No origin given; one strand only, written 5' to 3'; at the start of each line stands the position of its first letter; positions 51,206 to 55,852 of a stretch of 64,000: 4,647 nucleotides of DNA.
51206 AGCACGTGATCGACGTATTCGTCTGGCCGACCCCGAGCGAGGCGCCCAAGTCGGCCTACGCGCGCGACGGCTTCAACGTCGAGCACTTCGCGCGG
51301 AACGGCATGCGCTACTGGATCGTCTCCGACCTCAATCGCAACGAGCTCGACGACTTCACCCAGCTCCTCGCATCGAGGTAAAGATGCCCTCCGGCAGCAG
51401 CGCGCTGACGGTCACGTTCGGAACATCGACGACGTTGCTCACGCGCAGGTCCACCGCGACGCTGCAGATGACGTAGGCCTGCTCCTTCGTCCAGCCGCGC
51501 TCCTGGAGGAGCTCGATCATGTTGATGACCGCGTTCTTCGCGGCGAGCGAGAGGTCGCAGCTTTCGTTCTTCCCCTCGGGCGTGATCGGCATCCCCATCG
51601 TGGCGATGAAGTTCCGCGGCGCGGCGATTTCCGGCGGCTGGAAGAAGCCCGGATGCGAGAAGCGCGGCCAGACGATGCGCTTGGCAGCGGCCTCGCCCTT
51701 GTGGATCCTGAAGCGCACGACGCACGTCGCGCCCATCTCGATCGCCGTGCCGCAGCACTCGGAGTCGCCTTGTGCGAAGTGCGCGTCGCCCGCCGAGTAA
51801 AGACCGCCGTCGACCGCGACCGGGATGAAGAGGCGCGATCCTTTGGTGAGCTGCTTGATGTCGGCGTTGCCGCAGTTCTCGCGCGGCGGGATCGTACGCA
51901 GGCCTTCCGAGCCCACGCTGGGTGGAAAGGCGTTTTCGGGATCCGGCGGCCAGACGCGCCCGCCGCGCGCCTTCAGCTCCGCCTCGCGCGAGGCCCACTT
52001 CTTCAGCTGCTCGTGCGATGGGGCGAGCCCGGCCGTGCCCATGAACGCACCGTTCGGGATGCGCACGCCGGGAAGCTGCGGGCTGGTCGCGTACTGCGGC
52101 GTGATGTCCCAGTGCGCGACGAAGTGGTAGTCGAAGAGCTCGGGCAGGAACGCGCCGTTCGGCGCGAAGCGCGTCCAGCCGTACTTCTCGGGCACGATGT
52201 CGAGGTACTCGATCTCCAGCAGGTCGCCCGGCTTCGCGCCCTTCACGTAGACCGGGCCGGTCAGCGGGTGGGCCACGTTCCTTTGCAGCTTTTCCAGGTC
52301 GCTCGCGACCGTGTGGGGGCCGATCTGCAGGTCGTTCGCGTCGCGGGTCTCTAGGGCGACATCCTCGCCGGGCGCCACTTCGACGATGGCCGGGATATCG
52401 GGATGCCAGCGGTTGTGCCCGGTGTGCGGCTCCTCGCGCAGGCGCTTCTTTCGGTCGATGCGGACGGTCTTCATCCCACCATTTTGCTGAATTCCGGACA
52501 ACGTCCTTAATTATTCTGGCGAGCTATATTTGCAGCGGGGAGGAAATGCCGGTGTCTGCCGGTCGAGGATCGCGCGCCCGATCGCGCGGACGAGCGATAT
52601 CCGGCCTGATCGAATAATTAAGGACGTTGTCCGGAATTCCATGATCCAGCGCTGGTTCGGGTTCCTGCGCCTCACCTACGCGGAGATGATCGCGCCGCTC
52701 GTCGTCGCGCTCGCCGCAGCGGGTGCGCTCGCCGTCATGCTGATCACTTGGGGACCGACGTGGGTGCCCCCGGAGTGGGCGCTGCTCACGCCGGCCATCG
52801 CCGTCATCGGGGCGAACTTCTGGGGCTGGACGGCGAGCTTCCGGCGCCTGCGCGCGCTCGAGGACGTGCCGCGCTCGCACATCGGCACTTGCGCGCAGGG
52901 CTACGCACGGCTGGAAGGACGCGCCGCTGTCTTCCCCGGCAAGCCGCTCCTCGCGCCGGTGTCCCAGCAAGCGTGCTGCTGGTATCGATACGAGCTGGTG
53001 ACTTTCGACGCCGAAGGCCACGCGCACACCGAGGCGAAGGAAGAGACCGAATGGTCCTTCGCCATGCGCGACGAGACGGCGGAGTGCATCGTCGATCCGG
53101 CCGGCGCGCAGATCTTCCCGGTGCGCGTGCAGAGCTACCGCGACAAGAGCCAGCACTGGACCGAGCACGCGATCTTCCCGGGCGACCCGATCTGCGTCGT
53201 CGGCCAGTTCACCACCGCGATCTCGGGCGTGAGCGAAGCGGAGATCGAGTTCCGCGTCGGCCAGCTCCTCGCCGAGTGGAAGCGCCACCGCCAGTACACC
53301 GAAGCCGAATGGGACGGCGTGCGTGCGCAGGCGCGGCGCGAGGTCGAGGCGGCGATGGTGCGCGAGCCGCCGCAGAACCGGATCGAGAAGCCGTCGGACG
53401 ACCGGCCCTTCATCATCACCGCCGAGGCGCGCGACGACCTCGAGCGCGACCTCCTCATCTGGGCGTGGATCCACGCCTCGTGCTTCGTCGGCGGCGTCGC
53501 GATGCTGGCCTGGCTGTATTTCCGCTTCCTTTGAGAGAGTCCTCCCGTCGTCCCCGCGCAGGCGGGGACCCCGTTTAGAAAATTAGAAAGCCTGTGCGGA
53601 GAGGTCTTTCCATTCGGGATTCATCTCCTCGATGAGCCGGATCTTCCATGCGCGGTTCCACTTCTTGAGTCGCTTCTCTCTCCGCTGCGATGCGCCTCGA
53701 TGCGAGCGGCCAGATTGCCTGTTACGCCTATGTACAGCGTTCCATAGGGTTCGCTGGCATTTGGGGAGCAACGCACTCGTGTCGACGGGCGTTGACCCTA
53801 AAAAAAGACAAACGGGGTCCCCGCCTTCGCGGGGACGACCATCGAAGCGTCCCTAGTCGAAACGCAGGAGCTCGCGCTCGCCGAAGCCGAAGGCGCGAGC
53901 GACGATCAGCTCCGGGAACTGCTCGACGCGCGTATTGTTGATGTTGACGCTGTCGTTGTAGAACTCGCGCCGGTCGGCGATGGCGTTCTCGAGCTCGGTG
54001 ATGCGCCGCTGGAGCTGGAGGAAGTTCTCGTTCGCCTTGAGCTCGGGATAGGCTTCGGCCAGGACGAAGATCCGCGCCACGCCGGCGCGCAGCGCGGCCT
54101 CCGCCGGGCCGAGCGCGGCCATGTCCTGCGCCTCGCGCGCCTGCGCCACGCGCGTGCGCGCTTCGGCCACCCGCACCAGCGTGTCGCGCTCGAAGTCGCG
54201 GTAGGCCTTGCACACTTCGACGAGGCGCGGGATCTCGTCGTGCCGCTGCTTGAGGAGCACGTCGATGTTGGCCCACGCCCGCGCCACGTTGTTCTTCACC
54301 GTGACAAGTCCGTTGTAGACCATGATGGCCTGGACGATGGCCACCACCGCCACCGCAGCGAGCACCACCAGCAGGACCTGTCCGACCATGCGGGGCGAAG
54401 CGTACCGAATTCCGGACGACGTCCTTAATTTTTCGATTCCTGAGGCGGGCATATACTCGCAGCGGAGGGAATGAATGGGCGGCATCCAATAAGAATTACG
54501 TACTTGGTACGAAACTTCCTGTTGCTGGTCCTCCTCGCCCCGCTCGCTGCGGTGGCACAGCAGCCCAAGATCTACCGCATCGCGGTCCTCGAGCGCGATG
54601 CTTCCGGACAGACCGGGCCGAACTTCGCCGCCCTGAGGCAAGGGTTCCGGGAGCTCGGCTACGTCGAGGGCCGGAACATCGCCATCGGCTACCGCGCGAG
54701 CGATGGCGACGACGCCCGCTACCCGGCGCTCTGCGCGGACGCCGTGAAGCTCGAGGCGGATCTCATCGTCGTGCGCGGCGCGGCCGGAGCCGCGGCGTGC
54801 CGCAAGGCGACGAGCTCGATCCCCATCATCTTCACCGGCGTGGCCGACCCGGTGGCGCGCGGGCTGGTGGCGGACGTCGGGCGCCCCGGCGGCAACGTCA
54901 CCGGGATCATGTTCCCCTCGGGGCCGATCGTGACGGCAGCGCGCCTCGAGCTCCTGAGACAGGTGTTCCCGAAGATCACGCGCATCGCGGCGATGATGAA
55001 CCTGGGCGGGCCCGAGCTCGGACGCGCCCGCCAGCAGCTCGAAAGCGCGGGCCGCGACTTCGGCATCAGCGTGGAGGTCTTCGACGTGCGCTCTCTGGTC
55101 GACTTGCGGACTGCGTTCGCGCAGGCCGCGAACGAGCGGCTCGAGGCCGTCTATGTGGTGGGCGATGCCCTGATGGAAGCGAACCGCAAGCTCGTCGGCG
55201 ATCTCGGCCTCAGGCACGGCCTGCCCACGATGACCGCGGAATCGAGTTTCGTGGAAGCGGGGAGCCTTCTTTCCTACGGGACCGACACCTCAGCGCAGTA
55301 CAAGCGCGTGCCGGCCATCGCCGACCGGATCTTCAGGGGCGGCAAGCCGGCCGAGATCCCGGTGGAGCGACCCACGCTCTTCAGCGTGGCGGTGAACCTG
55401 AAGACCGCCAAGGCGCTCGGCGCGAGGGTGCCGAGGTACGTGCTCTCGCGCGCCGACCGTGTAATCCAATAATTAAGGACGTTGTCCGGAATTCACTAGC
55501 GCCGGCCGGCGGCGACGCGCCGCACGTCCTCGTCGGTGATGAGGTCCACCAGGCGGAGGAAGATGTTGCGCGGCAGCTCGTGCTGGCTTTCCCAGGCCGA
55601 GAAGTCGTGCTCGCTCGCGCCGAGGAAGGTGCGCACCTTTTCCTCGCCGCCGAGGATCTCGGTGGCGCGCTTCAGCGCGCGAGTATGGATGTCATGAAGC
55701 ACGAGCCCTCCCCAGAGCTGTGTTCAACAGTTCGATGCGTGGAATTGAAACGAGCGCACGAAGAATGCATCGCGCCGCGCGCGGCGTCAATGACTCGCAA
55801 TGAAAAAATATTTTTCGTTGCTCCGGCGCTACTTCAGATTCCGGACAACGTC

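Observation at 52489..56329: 27-bp palindromic repeat family: six copies forming three inward-facing pairs that bracket small 'cassettes'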

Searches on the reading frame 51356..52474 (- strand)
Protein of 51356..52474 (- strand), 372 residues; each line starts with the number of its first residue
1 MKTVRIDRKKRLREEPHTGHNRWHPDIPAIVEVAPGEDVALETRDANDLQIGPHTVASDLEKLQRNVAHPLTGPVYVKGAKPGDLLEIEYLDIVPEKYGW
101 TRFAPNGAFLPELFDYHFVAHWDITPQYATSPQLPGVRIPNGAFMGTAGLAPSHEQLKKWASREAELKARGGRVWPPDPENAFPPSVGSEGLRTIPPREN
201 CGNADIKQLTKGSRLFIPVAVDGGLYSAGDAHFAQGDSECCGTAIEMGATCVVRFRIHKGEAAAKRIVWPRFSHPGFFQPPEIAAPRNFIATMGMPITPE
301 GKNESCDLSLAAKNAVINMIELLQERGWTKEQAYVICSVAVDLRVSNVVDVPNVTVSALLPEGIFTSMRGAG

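Call 17: search_protein_families(library=pfam, proteins=[window:51356-52474:-], max_evalue=0.001)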
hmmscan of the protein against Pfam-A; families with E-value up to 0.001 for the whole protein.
window:51356-52474:- (372 aa): 1 family
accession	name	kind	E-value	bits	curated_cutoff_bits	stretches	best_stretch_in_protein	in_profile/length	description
PF03069.20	FmdA_AmdA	-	2.3e-105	353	27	1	6-366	2-372/373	Acetamidase/Formamidase family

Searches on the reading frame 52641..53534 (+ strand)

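Call 17: search_protein_families(library=pfam, proteins=[window:52641-53534:+], max_evalue=0.001)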
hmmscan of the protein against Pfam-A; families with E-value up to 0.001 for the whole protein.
window:52641-53534:+ (297 aa): 1 family
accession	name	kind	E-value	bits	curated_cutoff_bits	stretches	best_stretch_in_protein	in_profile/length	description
PF12483.13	GIDE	-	8.5e-05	22.5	23.6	0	247-284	113-155/160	E3 Ubiquitin ligase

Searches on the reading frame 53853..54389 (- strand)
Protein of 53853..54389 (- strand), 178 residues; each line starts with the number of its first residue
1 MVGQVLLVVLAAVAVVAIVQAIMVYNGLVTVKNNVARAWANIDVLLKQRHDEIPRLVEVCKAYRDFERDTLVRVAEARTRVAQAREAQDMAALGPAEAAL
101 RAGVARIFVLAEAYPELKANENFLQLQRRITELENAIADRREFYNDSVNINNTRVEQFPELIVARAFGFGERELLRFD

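Call 17: search_protein_families(library=pfam, proteins=[window:53853-54389:-], max_evalue=0.001)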
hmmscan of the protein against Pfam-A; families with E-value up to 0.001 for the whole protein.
window:53853-54389:- (178 aa): 1 family
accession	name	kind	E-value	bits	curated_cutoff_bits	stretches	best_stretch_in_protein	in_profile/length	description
PF04011.17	LemA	-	2e-43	148.2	26.2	1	38-175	1-135/149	LemA family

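Call 33: find_encoding_contigs(protein=window:53853-54389:-, flank=3000, max_places=8)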
Protein window:53853-54389:- (178 aa): no gene with exactly this product is on record in the collection.

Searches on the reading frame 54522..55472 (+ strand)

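Call 17: search_protein_families(library=pfam, proteins=[window:54522-55472:+], max_evalue=0.001)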
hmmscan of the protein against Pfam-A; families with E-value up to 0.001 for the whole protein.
window:54522-55472:+ (316 aa): 1 family
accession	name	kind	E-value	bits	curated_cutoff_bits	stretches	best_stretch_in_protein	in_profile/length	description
PF04392.18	ABC_sub_bind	-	8.9e-38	130.6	25.9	1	38-314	20-292/293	ABC transporter substrate binding protein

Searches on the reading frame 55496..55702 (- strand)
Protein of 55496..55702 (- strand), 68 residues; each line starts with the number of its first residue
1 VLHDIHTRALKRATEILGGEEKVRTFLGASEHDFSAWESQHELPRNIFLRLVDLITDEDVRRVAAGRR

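Call 17: search_protein_families(library=pfam, proteins=[window:55496-55702:-], max_evalue=0.001)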
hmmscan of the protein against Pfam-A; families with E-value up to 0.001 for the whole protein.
window:55496-55702:- (68 aa): 0 families

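Call 34: find_encoding_contigs(protein=window:55496-55702:-, flank=3000, max_places=8)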
Protein window:55496-55702:- (68 aa): 1 contig read that carries it; 1 place shown.
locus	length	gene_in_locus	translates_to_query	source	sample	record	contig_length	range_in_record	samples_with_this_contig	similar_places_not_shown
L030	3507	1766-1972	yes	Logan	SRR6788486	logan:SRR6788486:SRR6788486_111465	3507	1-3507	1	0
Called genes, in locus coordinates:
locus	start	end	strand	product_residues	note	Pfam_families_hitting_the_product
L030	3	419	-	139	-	?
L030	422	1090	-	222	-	-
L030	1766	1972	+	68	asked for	-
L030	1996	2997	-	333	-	PF04392:ABC_sub_bind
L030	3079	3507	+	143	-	?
